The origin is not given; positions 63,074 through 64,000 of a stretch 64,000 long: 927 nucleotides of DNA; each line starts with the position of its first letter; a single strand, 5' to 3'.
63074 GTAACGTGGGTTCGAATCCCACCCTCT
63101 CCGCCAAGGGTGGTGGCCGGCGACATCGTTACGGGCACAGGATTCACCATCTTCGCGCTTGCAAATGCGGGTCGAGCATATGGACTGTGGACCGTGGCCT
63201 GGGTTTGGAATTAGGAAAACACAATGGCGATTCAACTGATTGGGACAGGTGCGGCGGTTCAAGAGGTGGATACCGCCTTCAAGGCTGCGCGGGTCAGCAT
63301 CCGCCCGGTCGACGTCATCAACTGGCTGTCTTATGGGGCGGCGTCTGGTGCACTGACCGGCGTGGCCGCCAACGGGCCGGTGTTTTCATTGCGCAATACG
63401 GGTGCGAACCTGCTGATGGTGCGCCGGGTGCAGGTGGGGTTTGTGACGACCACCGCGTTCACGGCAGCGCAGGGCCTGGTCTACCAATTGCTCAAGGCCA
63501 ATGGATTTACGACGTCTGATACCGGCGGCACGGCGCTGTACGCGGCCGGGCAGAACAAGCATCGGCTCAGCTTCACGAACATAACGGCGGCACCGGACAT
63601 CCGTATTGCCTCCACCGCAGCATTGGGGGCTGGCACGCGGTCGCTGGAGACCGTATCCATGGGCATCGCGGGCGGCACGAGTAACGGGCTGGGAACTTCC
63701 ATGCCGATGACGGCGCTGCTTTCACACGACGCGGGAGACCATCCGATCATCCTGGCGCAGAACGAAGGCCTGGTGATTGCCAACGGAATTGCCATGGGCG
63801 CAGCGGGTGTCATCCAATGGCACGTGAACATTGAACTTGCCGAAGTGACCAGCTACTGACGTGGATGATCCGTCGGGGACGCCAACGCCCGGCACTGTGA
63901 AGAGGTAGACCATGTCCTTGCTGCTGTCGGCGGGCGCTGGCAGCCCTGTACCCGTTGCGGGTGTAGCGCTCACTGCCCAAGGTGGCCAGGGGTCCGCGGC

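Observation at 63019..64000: Foreign-looking Gly/Ala/Thr-rich structural-type ORFs begin directly downstream of tRNA-Ser: likely edge of an integrated element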

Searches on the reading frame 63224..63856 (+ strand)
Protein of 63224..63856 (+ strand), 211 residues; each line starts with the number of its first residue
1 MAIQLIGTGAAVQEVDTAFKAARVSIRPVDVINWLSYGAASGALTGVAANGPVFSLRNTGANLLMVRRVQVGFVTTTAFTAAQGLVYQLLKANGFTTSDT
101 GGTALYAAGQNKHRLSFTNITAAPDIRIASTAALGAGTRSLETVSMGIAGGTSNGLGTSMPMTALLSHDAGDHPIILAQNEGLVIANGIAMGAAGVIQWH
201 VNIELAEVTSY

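Call 4: search_protein_families(library=pfam, proteins=[window:63224-63856:+], max_evalue=1)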
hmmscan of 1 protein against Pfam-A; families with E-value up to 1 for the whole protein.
window:63224-63856:+ (211 aa): 0 families

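Call 5: search_protein_families(library=phrogs, proteins=[window:63224-63856:+], max_evalue=1)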
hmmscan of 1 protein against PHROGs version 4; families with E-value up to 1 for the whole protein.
window:63224-63856:+ (211 aa): 0 families
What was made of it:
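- On Known phage tail-fibre, tail-fibre-assembly or decoration families (Pfam, PHROGs, NCBIfam): Zero families at E <= 1 in Pfam and PHROGs (calls 4, 5).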

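Call 9: find_encoding_contigs(protein=window:63224-63856:+, flank=10000, max_places=10)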
Protein window:63224-63856:+ (211 aa): 5 contigs read that carry it; 4 places shown.
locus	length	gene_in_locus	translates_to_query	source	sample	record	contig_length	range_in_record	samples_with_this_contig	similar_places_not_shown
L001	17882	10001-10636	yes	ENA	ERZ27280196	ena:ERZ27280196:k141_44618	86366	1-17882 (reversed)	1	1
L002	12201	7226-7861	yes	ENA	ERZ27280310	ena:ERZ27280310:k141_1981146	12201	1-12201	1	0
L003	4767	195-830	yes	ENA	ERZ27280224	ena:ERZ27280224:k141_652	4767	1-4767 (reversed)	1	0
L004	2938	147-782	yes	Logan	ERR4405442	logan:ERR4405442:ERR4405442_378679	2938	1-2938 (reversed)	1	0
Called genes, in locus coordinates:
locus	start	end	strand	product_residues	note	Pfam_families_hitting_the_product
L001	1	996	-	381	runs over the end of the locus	PF04339:FemAB_like, PF13480:Acetyltransf_6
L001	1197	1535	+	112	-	PF00543:P-II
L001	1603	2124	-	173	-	PF01713:Smr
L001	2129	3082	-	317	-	PF00890:FAD_binding_2 (faint), PF03486:HI0933_like (faint), PF07992:Pyr_redox_2, PF13738:Pyr_redox_3, PF00070:Pyr_redox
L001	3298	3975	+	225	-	PF00027:cNMP_binding, PF13545:HTH_Crp_2, PF00325:Crp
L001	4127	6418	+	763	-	PF13491:FtsK_4TM, PF17854:FtsK_alpha, PF01580:FtsK_SpoIIIE, PF09397:FtsK_gamma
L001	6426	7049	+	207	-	PF03548:LolA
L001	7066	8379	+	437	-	PF01078:Mg_chelatase (faint), PF05496:RuvB_N, PF13191:AAA_16 (faint), PF00004:AAA, PF07728:AAA_5 (weak), PF13401:AAA_22 (faint), PF16193:AAA_assoc_2, PF12002:MgsA_C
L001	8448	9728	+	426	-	PF02403:Seryl_tRNA_N, PF00587:tRNA-synt_2b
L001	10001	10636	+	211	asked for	-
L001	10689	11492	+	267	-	-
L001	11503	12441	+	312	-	PF25145:NfeD1b_N, PF01343:Peptidase_S49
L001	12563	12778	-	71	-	PF00072:Response_reg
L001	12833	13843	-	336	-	PF03401:TctC, PF12974:Phosphonate-bd (faint)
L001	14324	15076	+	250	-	-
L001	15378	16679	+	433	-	PF05065:Phage_capsid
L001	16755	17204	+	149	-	-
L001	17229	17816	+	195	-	-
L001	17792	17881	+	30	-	?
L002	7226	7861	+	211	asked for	-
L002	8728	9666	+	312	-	PF25145:NfeD1b_N, PF01343:Peptidase_S49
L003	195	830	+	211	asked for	-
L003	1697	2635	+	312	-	PF25145:NfeD1b_N, PF01343:Peptidase_S49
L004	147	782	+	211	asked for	-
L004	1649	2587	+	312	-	PF25145:NfeD1b_N, PF01343:Peptidase_S49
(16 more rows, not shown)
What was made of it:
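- The contig ends before the right end of the element (call 9).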

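Call 10: find_homologous_proteins(query=window:63224-63856:+)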
Query window:63224-63856:+ (211 aa): 512 proteins with E <= 0.001 among 1134 candidates; the best 120 are listed.
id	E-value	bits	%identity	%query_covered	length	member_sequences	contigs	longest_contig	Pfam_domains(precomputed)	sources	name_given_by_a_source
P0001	2.8e-126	437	100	100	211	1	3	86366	-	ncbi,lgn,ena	-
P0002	1.3e-116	405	91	100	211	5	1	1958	-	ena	-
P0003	2.8e-111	388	89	100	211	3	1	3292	-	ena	-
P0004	1.6e-108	379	87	100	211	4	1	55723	-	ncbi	-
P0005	1.4e-107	376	86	100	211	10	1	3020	-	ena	-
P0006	1.4e-106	372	87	100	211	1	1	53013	-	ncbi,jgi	jgi:hypothetical protein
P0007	2.6e-94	332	77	100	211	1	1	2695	-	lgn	-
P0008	3.1e-94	332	75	100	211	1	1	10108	-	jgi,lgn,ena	-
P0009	7.3e-93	328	74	100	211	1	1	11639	-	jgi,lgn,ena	-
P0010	1.4e-91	323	74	100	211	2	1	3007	-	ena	-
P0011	7.8e-90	318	72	100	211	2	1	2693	-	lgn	-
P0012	1.6e-89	317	72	100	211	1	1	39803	-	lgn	-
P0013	7.3e-88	311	71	100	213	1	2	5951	-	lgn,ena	-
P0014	2.0e-87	310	71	100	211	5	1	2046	-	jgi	jgi:hypothetical protein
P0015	4.5e-87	309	71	100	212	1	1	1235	-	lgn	-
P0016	8.8e-87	308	70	100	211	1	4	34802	-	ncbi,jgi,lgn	jgi:hypothetical protein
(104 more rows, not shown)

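Call 14: find_related_loci(query=A1, collection=genome_contigs, flank=10000)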
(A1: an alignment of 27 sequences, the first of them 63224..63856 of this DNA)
Query A1 (211 aa) in genome_contigs; peptide patterns used: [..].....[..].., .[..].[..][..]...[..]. (x = any residue, [..] = any of these).
117 stretches matched a pattern; 31 encode a relative of the query (tblastn E <= 1e-3); 31 distinct loci.
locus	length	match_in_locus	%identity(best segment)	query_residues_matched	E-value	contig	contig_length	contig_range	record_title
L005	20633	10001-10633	87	1-211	4e-120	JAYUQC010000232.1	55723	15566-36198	MAG: Rhodoferax sp. isolate GL114_DN_concoct_147 GL114_DN_concoct_147_231, whole genome shotgun sequence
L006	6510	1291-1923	84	1-211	4e-115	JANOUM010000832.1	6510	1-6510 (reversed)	MAG: Rhodoferax sp. isolate VAR_39_metabat_138_sub VAR_39_k141_3954304, whole genome shotgun sequence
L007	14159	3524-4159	59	1-211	2e-73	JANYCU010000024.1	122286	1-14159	MAG: Armatimonadetes bacterium isolate 336R_metabinner_23 336R_k141_526312, whole genome shotgun sequence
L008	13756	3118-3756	52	1-211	4e-59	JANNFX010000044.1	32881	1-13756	MAG: Hyphomicrobium sp. isolate OTE_75_metabat_254 OTE_75_k141_1177568, whole genome shotgun sequence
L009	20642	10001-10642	55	1-211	7e-56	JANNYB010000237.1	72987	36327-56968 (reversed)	MAG: Acidobacteriota bacterium isolate VAR_34_metabat_1 VAR_34_k141_1687463, whole genome shotgun sequence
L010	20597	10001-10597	52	15-211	3e-54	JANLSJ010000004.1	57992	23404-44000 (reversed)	MAG: Sphingomonas sp. isolate OTE_25_metabat_385 OTE_25_k141_1429054, whole genome shotgun sequence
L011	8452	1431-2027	54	15-211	4e-50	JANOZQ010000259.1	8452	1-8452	MAG: Sphingomonas sp. isolate VAR_79_metabat_404 VAR_79_k141_476398, whole genome shotgun sequence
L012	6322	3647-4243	53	15-211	1e-48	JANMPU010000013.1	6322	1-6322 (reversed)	MAG: Sphingomonas sp. isolate OTE_51_metabat_400 OTE_51_k141_2697677, whole genome shotgun sequence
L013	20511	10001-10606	48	14-211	6e-48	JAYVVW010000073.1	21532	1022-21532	MAG: Sphingomonadales bacterium isolate GL80_UP_concoct_13 GL80_UP_concoct_13_72, whole genome shotgun sequence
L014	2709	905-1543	51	1-211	1e-47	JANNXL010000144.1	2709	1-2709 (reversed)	MAG: Hyphomicrobium sp. isolate VAR_34_metabat_201 VAR_34_k141_1375524, whole genome shotgun sequence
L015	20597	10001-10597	50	15-211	6e-47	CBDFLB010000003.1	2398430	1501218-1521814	MAG: Sphingomonas sp. isolate ac9ca599-7ba6-4a44-a109-306d1beaa3fe genome assembly, contig: contig_3, whole genome shotg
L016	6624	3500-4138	49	1-211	1e-45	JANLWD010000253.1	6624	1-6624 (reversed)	MAG: Sphingomonas sp. isolate OTE_20_metabat_96 OTE_20_k141_2689606, whole genome shotgun sequence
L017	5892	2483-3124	52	1-211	4e-43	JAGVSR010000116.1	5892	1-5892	MAG: Alphaproteobacteria bacterium isolate THP_Bin_1 THP_Bin_1_scaffold_6636, whole genome shotgun sequence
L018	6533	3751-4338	52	15-206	9e-35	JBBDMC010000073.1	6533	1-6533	MAG: Bauldia sp. isolate LejiaA_67_9 Lejia_A_15855_length_6533_cov_6, whole genome shotgun sequence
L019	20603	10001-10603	51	15-211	4e-34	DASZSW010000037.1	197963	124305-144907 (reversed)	MAG TPA_asm: Bauldia sp. isolate SMAG_U6060 k141_563553, whole genome shotgun sequence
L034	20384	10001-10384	34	92-211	5e-7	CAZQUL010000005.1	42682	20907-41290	MAG TPA_asm: uncultured Gammaproteobacteria bacterium isolate SRP257259_co1_238 genome assembly, contig: NODE_852_length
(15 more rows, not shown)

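Call 15: find_related_loci(query=A1, collection=viral_contigs, flank=10000)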
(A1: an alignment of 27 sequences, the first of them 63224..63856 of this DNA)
Query A1 (211 aa) in viral_contigs; peptide patterns used: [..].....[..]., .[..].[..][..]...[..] (x = any residue, [..] = any of these).
404 stretches matched a pattern; 184 encode a relative of the query (tblastn E <= 1e-3); the best 80 are kept; 79 distinct loci.
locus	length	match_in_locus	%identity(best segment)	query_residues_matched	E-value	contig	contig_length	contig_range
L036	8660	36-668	70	1-211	8e-96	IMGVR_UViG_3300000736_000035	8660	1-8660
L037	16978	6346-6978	69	1-211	2e-92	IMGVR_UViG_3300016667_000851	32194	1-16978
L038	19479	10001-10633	68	1-211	9e-92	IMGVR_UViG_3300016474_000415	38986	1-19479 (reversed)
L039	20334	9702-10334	70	1-211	8e-91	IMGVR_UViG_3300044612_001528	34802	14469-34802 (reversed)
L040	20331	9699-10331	68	1-211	4e-89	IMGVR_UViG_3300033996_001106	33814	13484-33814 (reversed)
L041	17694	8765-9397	68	1-211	4e-89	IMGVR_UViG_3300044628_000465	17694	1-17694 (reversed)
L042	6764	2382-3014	68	1-211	9e-87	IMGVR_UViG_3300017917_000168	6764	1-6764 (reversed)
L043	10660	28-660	67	1-211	6e-87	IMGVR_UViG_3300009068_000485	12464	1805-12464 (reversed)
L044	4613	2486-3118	65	1-211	6e-85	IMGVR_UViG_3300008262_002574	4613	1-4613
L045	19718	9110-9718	69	1-203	7e-85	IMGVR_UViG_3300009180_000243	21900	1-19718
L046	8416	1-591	70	15-211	3e-82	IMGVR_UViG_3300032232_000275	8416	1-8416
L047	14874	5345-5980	66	1-211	9e-79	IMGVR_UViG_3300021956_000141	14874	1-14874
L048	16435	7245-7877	64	1-211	2e-78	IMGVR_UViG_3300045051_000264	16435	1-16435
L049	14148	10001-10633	63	1-211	7e-78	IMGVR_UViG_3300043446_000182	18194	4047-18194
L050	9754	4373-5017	50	1-211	2e-50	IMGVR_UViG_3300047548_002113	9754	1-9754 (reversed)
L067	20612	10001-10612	42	12-208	2e-37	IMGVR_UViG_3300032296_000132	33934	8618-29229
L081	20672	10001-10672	40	1-211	4e-31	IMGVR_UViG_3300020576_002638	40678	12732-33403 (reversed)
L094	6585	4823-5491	37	1-211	5e-28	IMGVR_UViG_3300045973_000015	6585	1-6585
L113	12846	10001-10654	37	1-211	1e-23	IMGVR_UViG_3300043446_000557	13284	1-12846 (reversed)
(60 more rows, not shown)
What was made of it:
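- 63224..63859 (+): ORF211 (family 'C0'): an intact 211-aa protein of a large uncharacterised phage family, with a predicted jelly-roll-like beta sandwich and a flexible conserved N-terminal arm. 184 relatives in IMG/VR (call 15).
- There are 184 relatives in viral contigs (call 15).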

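Call 22: search_protein_families(library=pfam, proteins=[L005:5319-5792:+, L005:5792-7504:+, L005:7504-9267:+, L005:9277-9699:+, L005:9710-9991:+, L001:10689-11492:+, L001:11503-12441:+, L001:15378-16679:+, L001:16755-17204:+, L001:17229-17816:+], max_evalue=0.01)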
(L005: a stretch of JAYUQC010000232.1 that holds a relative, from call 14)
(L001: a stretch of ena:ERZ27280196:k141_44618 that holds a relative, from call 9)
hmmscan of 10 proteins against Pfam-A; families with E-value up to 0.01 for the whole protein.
L005:5319-5792:+ (157 aa): 1 family
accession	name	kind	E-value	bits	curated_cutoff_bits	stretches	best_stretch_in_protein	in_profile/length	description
PF05119.17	Terminase_4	-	4.4e-16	59.5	24.7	1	48-144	1-96/98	Phage terminase, small subunit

L005:5792-7504:+ (570 aa): 2 families
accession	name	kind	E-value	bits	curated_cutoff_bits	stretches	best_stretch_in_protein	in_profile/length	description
PF20441.4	TerL_nuclease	-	6.6e-45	153.9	24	1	274-552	3-282/286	Terminase large subunit, endonuclease domain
PF03354.21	TerL_ATPase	-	2.3e-31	109.3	23.7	1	92-265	1-176/178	Terminase large subunit, ATPase domain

L005:7504-9267:+ (587 aa): 1 family
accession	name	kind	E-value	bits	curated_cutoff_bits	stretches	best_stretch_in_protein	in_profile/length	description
PF04860.17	Phage_portal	-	4.8e-110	368.2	39.1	1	48-375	2-321/321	Phage portal protein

L005:9277-9699:+ (140 aa): 0 families

L005:9710-9991:+ (93 aa): 0 families

L001:10689-11492:+ (267 aa): 0 families

L001:11503-12441:+ (312 aa): 3 families
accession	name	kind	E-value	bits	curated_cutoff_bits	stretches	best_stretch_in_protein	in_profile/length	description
PF01343.23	Peptidase_S49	-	2.4e-37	128.7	24.9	1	139-288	4-152/154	Peptidase family S49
PF25145.1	NfeD1b_N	-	2.3e-09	37.5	40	1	103-181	24-99/189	NfeD1b, N-terminal domain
PF00574.28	CLP_protease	-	0.00091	19.6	20.2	1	105-164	40-97/182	Clp protease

L001:15378-16679:+ (433 aa): 1 family
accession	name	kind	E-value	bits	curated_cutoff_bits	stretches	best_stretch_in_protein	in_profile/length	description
PF05065.19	Phage_capsid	-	3.4e-46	158.3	24.2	1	136-418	1-278/280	Phage capsid family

L001:16755-17204:+ (149 aa): 0 families

L001:17229-17816:+ (195 aa): 1 family
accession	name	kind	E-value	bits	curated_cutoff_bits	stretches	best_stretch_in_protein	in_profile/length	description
PF05135.19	Phage_connect_1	-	3.7e-05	24.5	21.2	1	15-55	3-41/101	Phage gp6-like head-tail connector protein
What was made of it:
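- On HK97-like tailed-phage head module: PF01343 at 2.4e-37, PF05065 at 3.4e-46, PF05135 at 3.7e-5 (call 22).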

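Call 23: search_protein_families(library=phrogs, proteins=[L005:5319-5792:+, L005:5792-7504:+, L005:7504-9267:+, L005:9277-9699:+, L005:9710-9991:+, L001:10689-11492:+, L001:11503-12441:+, L001:15378-16679:+, L001:16755-17204:+, L001:17229-17816:+], max_evalue=0.01)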
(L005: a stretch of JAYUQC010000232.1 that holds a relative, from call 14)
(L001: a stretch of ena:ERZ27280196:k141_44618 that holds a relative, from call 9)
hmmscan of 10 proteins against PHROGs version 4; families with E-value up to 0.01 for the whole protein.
L005:5319-5792:+ (157 aa): 2 families
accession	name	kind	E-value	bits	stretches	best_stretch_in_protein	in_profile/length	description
phrog_83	-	head and packaging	1.8e-26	94.1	1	3-151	40-194/246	terminase small subunit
phrog_20620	-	head and packaging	0.0036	18.7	1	95-140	24-69/89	terminase small subunit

L005:5792-7504:+ (570 aa): 8 families
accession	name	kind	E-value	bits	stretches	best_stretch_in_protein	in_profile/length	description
phrog_9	-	head and packaging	8.2e-172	575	1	13-555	170-666/812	terminase large subunit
phrog_2699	-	head and packaging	2e-86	290.7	1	267-554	7-295/315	terminase large subunit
phrog_4914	-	head and packaging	6.8e-50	170.6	1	4-213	5-211/213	terminase large subunit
phrog_10517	-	head and packaging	6.2e-32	111.8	1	10-160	37-176/207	terminase large subunit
phrog_7331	-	head and packaging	2.1e-24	86.3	1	462-554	2-94/113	terminase large subunit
phrog_2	-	head and packaging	1.4e-13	51.5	1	58-407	250-508/807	terminase large subunit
phrog_37124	-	unknown function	3.5e-09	37.6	1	373-483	1-125/143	-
phrog_7622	-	head and packaging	0.00048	20.8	1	92-232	59-201/224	terminase large subunit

L005:7504-9267:+ (587 aa): 8 families
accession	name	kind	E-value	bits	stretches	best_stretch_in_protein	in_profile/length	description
phrog_12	-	head and packaging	3.8e-119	400.5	1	1-423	48-468/646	portal protein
phrog_2662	-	head and packaging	3e-87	294.9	1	41-477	62-512/717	portal protein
phrog_5929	-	head and packaging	2.8e-59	201.2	1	196-393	3-201/228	portal protein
phrog_2271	-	head and packaging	2e-31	109.6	1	15-383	22-390/859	portal protein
phrog_11323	-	unknown function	6.3e-31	108.2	1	289-395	1-110/130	-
phrog_21454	-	unknown function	1.2e-17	65.1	1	216-384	2-168/320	-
phrog_9856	-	unknown function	3e-06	27.4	1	16-155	23-161/223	-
phrog_21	-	head and packaging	0.00036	19.4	1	229-313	316-399/1362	portal protein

L005:9277-9699:+ (140 aa): 1 family
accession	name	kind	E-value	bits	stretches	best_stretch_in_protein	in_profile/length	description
phrog_3758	-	head and packaging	3.9e-25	89.4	1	6-133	8-137/140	virion structural protein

L005:9710-9991:+ (93 aa): 0 families

L001:10689-11492:+ (267 aa): 0 families

L001:11503-12441:+ (312 aa): 9 families
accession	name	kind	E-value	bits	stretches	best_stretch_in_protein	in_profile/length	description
phrog_53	-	head and packaging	3.7e-85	288.3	1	2-293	7-298/583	head maturation protease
phrog_33023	-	unknown function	6.7e-29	102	1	68-284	68-285/507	-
phrog_4759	-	unknown function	5.2e-22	79.6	1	41-192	55-204/209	-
phrog_94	-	head and packaging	3.6e-09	37.7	1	52-171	64-175/622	head maturation protease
phrog_21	-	head and packaging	7e-09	35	1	38-300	531-806/1362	portal protein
phrog_24209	-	unknown function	3.1e-07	31.2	1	101-138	10-47/49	-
phrog_2976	-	head and packaging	4.1e-07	31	1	90-173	33-111/394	head maturation protease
phrog_1827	-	other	0.00038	20.8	1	100-172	44-111/202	ATP-dependent protease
phrog_3348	-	unknown function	0.0079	16.5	0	93-166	51-120/386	-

L001:15378-16679:+ (433 aa): 2 families
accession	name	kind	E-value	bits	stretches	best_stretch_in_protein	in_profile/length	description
phrog_10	-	head and packaging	7.2e-47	161.8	1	1-420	261-635/752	major head protein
phrog_617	-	head and packaging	1.9e-07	31.3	1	183-386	391-583/626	major head protein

L001:16755-17204:+ (149 aa): 2 families
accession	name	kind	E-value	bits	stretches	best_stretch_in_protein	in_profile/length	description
phrog_28483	-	unknown function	2.1e-43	149.1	1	2-148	3-150/150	-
phrog_5707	-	unknown function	0.00034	21.5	1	25-96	23-100/134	-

L001:17229-17816:+ (195 aa): 2 families
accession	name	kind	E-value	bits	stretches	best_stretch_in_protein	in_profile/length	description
phrog_442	-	connector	4.9e-27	95.9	1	3-191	77-242/270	head-tail adaptor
phrog_40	-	connector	2.6e-08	34.6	1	5-57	33-83/201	head-tail adaptor Ad1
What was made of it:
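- On tRNA-integrated prophage / genomic island: S49 head-maturation protease, PF05065 capsid and head-tail adaptor (calls 9, 22, 23).
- On Virion structural protein (experimental sense): The only support is indirect: C10 matches phrog_3758, which is annotated 'virion structural protein' (call 23).
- It carries S49 (PF01343, phrog_53), capsid (PF05065, phrog_10) and adaptor (phrog_442) (calls 9, 22, 23). C10 matches phrog_3758, 'virion structural protein', at 4e-25 (call 23). C10 matches a PHROG annotated as virion structural protein (call 23). Phage protease, capsid and adaptor genes lie downstream (calls 9, 22, 23).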

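Call 24: search_dna_similar(query=window:63224-63856:+, collection=phages, mode=protein, max_evalue=0.001, max_rows=40)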
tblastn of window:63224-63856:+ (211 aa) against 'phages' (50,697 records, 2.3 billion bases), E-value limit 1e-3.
No match.

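Call 28: find_homologous_proteins(query=A2, max_evalue=0.00001)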
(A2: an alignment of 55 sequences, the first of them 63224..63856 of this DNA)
Query A2 (55 sequences) (211 aa, profile of the alignment): 1710 proteins with E <= 0.00001 among 8000 candidates; the best 120 are listed.
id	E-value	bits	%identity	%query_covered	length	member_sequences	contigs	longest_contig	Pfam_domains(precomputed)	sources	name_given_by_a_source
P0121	1.8e-96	341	38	100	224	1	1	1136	-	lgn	-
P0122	2.3e-96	340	39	100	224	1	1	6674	-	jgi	-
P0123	4.0e-96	339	38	100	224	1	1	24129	-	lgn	-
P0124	4.0e-96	339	39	100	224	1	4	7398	-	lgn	-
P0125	4.2e-96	339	40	100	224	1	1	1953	-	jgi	jgi:hypothetical protein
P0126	5.1e-96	339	43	100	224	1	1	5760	-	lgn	-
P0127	7.2e-96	339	38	100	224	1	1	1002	-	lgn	-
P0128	3.1e-95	337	41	100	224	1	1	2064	-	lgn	-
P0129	3.6e-95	336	41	100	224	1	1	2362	-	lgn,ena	-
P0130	3.7e-95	336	39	100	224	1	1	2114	-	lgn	-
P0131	5.0e-95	336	41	100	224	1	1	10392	-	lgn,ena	-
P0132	6.8e-95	335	40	100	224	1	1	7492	-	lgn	-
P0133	7.8e-95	335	38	100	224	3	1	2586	-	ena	-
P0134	8.0e-95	335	37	100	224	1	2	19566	-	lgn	-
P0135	9.6e-95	335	38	100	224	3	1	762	-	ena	-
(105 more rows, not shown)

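Call 38: predict_structure(alignment_id=A3)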
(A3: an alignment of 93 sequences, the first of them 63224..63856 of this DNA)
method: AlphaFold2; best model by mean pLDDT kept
length: 211 residues; sequences in the alignment: 93
mean_pLDDT: 83.4   pTM: 0.78
mean pLDDT of the five models: 83.4, 80.0, 79.2, 78.7, 78.5
residues with pLDDT >= 90: 92; 70-90: 81; 50-70: 34; < 50: 4
segments of 3 or more residues with pLDDT < 50: 1-4
pLDDT, mean of each block of 10 residues (from residue 1): 52 58 60 90 78 92 93 90 89 91 81 87 90 84 90 87 90 89 88 81 91 75
secondary structure, 60 per line:
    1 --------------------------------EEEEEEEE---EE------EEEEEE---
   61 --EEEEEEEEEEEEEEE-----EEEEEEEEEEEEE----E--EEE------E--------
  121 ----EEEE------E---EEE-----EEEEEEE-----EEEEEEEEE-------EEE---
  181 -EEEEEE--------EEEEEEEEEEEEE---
elements in order: E33-40 E52-57 E63-77 E83-95 E103-105 E125-128 E139-141 E147-153 E159-167 E175-177 E182-187 E196-208
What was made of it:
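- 63224..63859 (+): AF2 pLDDT 83.4 (call 38).
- Checked: The AF2 model is all-beta with 12 strands (pLDDT 83.4, call 38).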
